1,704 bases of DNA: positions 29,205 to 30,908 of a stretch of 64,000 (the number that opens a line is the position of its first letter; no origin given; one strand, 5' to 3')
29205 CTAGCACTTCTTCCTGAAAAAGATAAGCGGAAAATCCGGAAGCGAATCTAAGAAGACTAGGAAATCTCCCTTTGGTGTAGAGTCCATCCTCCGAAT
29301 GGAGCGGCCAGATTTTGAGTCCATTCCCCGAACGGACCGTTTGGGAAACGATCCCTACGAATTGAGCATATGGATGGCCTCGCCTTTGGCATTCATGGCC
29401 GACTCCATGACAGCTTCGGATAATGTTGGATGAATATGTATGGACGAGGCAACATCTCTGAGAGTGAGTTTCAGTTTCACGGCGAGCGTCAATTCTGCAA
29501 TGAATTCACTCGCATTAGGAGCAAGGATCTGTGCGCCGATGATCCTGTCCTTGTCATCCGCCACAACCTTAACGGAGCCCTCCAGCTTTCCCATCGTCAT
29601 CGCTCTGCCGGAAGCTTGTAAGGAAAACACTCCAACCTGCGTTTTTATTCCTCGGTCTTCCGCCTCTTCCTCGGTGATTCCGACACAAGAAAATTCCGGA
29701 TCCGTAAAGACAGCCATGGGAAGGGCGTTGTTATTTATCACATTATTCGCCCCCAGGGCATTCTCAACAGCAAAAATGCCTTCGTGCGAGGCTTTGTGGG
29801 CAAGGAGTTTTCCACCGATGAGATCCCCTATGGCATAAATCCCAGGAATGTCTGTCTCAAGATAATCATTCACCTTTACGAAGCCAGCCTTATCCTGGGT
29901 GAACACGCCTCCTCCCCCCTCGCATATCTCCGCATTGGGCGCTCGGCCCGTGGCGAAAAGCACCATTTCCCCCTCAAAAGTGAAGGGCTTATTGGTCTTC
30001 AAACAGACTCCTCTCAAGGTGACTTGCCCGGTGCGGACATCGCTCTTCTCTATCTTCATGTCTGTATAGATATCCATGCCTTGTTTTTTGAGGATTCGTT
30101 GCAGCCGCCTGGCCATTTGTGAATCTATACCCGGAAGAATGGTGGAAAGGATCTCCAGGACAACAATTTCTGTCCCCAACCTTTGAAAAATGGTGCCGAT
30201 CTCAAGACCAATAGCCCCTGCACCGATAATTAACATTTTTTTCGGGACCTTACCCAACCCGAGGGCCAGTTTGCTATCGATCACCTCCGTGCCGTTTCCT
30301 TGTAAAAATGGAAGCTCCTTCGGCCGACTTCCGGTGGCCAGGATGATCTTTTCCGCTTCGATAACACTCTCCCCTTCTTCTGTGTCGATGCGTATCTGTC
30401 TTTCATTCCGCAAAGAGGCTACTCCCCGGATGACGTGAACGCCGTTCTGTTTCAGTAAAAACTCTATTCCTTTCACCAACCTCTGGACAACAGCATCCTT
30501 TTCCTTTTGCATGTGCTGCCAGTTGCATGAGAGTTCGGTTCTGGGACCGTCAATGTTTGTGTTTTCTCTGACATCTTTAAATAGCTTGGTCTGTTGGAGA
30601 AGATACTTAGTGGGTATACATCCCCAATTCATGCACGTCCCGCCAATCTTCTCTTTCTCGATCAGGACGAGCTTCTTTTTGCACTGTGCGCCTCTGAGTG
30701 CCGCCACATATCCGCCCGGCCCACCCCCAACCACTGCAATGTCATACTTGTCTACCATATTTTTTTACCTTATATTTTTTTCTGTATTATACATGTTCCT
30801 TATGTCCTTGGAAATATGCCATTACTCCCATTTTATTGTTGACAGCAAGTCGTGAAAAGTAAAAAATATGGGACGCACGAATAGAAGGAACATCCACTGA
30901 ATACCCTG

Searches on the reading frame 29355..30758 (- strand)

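Call 85: search_protein_families(library=pfam, proteins=[window:29355-30758:-], max_evalue=0.00001)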
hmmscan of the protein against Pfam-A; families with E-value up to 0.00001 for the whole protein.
window:29355-30758:- (467 aa): 7 families
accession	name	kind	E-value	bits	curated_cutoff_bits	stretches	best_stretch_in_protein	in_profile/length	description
PF07992.20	Pyr_redox_2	-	2.3e-60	204.9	26.1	1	5-327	1-291/291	Pyridine nucleotide-disulphide oxidoreductase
PF02852.28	Pyr_redox_dim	-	5.6e-33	113.9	25.3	1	347-453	2-109/110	Pyridine nucleotide-disulphide oxidoreductase, dimerisation domain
PF00070.33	Pyr_redox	-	3.7e-16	59.8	22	1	174-247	1-78/82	Pyridine nucleotide-disulphide oxidoreductase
PF13738.12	Pyr_redox_3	-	5.7e-16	59.1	30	1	9-146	2-138/305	Pyridine nucleotide-disulphide oxidoreductase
PF12831.13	FAD_oxidored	-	1e-08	35.4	27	1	6-143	1-145/416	FAD dependent oxidoreductase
PF01266.30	DAO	-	2.3e-06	27.8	27.9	0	92-145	149-205/353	FAD dependent oxidoreductase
PF01134.28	GIDA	-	3.5e-06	26.8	22.1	1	6-154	1-154/391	Glucose inhibited division protein A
